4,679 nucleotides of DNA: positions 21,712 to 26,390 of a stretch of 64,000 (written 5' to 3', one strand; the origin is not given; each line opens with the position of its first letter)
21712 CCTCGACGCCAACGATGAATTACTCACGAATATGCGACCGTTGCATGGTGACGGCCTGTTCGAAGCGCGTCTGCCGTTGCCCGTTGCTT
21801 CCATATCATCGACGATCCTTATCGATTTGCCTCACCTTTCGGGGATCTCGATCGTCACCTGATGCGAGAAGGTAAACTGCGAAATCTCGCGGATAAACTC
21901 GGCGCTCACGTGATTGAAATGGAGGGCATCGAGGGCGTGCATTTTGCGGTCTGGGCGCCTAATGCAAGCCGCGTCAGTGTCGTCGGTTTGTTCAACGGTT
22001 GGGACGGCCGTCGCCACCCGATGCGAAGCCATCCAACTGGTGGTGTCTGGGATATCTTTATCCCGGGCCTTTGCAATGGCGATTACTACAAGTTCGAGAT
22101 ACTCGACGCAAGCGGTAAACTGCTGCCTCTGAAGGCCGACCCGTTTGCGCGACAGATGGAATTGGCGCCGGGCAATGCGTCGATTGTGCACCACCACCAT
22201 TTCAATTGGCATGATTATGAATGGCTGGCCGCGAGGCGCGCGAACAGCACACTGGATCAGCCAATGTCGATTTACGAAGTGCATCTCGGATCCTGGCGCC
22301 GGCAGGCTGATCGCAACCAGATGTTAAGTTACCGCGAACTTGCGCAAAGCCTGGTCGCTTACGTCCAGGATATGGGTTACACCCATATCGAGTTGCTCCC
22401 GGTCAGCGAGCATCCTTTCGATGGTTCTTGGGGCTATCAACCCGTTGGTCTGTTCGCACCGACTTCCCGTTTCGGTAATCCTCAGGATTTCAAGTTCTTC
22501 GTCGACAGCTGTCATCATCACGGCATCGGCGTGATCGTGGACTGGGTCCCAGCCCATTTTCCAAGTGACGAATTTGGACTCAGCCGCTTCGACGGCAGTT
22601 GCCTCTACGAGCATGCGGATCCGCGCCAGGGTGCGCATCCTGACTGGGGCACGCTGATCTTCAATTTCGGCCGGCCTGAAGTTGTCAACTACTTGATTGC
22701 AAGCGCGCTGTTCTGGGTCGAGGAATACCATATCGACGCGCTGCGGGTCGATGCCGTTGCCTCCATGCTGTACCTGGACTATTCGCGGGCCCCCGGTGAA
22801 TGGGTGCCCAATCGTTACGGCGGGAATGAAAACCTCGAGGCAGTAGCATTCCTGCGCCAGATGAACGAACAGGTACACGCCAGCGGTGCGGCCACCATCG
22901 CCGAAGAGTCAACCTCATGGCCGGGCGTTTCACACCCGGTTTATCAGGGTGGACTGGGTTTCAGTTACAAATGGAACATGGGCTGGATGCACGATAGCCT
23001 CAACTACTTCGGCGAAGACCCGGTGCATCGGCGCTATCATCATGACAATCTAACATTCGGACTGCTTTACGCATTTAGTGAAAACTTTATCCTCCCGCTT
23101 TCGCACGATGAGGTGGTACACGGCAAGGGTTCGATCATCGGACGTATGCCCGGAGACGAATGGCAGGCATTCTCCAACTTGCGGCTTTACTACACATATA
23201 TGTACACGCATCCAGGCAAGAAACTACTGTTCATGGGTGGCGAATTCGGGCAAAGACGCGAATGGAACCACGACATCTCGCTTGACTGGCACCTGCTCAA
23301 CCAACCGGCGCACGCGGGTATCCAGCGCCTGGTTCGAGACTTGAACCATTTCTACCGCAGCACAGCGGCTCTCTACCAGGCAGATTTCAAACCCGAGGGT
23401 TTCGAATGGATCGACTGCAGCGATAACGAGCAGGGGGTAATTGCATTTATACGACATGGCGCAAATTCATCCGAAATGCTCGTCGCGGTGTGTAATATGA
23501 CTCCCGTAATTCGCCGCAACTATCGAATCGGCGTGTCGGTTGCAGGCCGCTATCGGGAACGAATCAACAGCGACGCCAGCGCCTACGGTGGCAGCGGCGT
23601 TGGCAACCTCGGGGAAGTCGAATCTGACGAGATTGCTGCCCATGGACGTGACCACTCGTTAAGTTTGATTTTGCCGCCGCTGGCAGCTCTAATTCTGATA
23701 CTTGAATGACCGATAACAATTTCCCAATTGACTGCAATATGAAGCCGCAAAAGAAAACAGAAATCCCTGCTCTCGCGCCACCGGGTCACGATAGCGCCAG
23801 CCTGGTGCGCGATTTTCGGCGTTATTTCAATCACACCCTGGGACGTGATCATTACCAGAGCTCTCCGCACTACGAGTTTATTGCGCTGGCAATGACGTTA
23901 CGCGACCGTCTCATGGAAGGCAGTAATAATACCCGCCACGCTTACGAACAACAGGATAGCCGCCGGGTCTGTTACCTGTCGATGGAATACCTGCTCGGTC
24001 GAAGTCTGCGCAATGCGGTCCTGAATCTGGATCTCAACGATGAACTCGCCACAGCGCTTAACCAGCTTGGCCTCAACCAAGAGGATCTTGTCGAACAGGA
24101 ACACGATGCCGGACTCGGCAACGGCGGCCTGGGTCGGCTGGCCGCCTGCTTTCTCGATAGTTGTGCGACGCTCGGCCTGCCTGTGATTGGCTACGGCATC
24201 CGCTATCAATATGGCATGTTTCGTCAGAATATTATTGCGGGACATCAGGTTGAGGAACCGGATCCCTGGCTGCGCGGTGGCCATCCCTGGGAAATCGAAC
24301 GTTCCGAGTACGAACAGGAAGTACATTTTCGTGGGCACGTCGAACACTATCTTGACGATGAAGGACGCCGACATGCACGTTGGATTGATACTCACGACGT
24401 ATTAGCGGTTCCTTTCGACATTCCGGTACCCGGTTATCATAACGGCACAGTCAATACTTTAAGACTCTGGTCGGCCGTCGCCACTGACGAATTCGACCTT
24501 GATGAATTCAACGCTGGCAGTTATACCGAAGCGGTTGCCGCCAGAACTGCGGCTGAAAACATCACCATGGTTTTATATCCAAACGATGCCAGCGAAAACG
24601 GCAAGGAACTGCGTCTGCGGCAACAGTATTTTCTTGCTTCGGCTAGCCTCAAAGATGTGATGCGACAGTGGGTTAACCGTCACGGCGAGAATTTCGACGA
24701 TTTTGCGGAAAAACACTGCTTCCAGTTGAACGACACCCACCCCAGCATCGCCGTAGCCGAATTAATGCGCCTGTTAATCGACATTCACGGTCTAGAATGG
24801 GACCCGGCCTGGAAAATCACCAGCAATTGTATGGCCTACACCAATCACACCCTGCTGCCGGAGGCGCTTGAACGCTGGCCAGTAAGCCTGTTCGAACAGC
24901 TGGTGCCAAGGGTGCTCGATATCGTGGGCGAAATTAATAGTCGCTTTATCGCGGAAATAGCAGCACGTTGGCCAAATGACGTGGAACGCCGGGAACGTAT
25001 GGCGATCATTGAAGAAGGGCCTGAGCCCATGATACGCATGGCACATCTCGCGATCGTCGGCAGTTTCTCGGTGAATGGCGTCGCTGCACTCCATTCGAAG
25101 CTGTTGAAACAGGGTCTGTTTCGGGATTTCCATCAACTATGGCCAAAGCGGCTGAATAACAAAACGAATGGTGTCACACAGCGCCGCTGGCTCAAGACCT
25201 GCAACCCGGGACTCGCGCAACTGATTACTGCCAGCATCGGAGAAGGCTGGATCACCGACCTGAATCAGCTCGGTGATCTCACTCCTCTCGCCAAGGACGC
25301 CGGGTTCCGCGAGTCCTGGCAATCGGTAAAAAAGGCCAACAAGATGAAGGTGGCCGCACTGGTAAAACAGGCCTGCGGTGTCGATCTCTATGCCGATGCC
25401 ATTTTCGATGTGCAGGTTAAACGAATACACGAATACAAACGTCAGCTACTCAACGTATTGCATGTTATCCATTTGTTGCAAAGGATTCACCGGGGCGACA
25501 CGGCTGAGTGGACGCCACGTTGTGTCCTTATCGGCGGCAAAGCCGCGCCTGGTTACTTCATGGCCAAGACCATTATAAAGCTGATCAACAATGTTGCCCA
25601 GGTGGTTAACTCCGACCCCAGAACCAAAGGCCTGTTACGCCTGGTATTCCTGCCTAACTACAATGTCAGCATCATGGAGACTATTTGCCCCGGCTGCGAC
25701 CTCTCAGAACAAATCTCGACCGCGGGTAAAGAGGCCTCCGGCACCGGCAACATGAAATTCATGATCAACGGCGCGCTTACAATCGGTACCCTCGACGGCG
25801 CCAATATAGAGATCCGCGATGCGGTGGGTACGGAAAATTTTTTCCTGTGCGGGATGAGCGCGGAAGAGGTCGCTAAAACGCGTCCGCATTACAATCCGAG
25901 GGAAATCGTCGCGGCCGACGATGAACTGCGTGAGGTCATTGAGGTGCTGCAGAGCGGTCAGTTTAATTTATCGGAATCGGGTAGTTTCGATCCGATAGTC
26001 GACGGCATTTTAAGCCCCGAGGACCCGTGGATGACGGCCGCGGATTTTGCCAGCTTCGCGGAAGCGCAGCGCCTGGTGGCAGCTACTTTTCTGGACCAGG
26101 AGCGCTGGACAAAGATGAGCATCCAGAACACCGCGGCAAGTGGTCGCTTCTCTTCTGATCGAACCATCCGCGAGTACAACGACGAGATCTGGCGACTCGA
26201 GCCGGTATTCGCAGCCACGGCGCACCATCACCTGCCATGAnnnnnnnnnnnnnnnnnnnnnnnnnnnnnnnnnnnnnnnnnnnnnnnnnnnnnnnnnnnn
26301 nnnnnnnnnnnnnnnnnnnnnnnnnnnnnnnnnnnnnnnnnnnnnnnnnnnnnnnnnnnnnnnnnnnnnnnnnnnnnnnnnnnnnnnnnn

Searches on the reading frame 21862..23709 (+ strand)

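Call 49: search_protein_families(library=pfam, proteins=[window:21862-23709:+], max_evalue=0.00001)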
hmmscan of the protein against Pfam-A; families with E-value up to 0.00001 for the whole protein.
window:21862-23709:+ (615 aa): 3 families
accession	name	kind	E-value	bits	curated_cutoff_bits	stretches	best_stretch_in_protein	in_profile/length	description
PF02806.24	Alpha-amylase_C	-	1.1e-25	90.2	21.2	1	516-613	1-93/95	Alpha amylase, C-terminal all-beta domain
PF02922.24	CBM_48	-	6.1e-23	81.4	22.4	1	12-96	1-83/83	Carbohydrate-binding module 48 (Isoamylase N-terminal domain)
PF00128.31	Alpha-amylase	-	6.3e-13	49.2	22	1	166-234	26-93/446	Alpha amylase, catalytic domain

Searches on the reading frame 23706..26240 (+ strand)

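Call 49: search_protein_families(library=pfam, proteins=[window:23706-26240:+], max_evalue=0.00001)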
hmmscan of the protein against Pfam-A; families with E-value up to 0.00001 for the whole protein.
window:23706-26240:+ (844 aa): 1 family
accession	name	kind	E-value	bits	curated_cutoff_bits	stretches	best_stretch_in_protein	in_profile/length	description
PF00343.26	Phosphorylase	-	0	1077.9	27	1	118-830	1-712/713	Carbohydrate phosphorylase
